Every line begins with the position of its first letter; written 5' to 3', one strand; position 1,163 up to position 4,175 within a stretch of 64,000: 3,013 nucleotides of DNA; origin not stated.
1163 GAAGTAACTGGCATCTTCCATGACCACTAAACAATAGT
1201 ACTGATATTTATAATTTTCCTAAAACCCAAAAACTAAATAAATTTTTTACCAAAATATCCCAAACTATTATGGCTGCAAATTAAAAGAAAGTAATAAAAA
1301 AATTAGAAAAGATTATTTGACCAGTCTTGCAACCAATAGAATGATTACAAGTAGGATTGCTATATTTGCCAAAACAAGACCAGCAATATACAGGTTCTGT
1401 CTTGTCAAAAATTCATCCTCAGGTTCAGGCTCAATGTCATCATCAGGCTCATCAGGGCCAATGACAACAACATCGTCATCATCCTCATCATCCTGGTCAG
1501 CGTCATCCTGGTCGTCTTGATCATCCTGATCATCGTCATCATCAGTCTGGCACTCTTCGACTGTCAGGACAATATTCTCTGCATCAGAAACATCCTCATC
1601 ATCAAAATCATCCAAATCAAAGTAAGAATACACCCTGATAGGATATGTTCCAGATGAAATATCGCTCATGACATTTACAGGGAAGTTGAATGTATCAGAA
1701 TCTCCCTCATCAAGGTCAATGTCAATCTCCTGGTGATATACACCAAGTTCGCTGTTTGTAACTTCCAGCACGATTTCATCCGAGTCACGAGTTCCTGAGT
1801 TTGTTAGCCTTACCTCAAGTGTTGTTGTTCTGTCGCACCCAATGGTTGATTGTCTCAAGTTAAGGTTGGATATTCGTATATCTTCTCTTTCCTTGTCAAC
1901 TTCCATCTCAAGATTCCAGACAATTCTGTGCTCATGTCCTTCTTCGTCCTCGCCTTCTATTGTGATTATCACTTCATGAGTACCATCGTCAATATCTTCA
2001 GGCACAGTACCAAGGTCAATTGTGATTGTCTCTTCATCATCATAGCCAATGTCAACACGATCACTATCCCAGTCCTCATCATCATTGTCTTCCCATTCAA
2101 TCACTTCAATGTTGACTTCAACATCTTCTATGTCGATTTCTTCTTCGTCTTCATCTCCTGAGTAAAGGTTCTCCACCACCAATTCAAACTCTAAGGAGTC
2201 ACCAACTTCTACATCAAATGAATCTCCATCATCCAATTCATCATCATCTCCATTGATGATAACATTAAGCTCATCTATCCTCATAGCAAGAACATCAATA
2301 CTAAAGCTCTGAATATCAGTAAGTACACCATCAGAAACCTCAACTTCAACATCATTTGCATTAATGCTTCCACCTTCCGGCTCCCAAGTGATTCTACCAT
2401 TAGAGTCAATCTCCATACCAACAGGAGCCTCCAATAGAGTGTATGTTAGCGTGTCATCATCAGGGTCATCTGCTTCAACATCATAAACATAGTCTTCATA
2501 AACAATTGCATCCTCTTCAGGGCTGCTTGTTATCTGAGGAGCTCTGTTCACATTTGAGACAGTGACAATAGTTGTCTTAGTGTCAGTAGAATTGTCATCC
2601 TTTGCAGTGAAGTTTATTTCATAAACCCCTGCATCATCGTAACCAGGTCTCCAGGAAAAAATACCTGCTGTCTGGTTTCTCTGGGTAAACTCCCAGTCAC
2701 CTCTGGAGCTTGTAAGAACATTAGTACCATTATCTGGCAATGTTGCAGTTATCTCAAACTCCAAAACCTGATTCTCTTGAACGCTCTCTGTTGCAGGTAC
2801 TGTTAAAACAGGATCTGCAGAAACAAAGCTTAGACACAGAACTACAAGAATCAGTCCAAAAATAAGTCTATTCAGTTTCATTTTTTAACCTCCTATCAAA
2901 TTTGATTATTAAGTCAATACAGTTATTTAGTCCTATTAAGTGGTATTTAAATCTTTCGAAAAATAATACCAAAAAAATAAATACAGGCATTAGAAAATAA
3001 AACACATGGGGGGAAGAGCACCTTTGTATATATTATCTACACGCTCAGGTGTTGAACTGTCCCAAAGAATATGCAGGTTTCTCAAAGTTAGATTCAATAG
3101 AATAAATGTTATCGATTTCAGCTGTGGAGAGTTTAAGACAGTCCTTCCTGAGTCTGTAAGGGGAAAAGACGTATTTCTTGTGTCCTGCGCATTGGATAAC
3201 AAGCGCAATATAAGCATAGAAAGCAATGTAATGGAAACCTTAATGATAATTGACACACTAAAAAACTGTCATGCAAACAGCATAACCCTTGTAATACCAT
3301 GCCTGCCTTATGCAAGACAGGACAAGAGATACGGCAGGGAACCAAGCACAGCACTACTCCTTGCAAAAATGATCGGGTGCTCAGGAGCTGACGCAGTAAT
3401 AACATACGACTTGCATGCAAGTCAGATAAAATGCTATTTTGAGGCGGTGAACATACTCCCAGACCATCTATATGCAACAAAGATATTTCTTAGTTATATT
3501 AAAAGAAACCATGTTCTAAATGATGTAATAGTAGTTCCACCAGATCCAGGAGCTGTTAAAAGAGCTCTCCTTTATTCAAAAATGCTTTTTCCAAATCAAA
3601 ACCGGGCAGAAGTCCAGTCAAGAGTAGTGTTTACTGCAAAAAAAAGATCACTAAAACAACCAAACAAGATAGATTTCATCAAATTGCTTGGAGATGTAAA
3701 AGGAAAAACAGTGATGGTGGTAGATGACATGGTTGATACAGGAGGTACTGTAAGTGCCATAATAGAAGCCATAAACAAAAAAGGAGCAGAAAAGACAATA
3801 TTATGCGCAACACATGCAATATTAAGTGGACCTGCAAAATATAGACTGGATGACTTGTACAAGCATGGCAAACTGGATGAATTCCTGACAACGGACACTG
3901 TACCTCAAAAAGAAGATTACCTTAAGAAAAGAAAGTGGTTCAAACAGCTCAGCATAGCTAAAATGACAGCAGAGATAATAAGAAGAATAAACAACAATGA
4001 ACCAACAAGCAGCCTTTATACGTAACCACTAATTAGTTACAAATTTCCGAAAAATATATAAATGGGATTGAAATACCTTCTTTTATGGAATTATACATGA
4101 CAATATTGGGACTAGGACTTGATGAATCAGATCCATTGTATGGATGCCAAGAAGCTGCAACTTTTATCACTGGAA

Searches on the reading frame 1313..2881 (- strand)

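Call 53: search_protein_families(library=pfam, proteins=[window:1313-2881:-], max_evalue=0.00001)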
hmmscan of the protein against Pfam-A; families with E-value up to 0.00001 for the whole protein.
window:1313-2881:- (522 aa): 1 family
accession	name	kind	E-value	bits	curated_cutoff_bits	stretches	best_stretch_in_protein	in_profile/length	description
PF05345.18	He_PIG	-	3.7e-10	40.6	24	0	117-197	4-95/96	Putative Ig domain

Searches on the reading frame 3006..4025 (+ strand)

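Call 53: search_protein_families(library=pfam, proteins=[window:3006-4025:+], max_evalue=0.00001)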
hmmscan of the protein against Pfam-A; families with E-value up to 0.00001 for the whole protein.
window:3006-4025:+ (339 aa): 3 families
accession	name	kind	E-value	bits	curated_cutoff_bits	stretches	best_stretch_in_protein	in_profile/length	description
PF13793.12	Pribosyltran_N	-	1.6e-27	96.2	25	1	8-127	2-117/117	N-terminal domain of ribose phosphate pyrophosphokinase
PF14572.12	Pribosyl_synth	-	4e-19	69.7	27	1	218-338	68-183/184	Phosphoribosyl synthetase-associated domain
PF00156.33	Pribosyltran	-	1.9e-14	53.7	26.3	1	168-282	24-133/158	Phosphoribosyl transferase domain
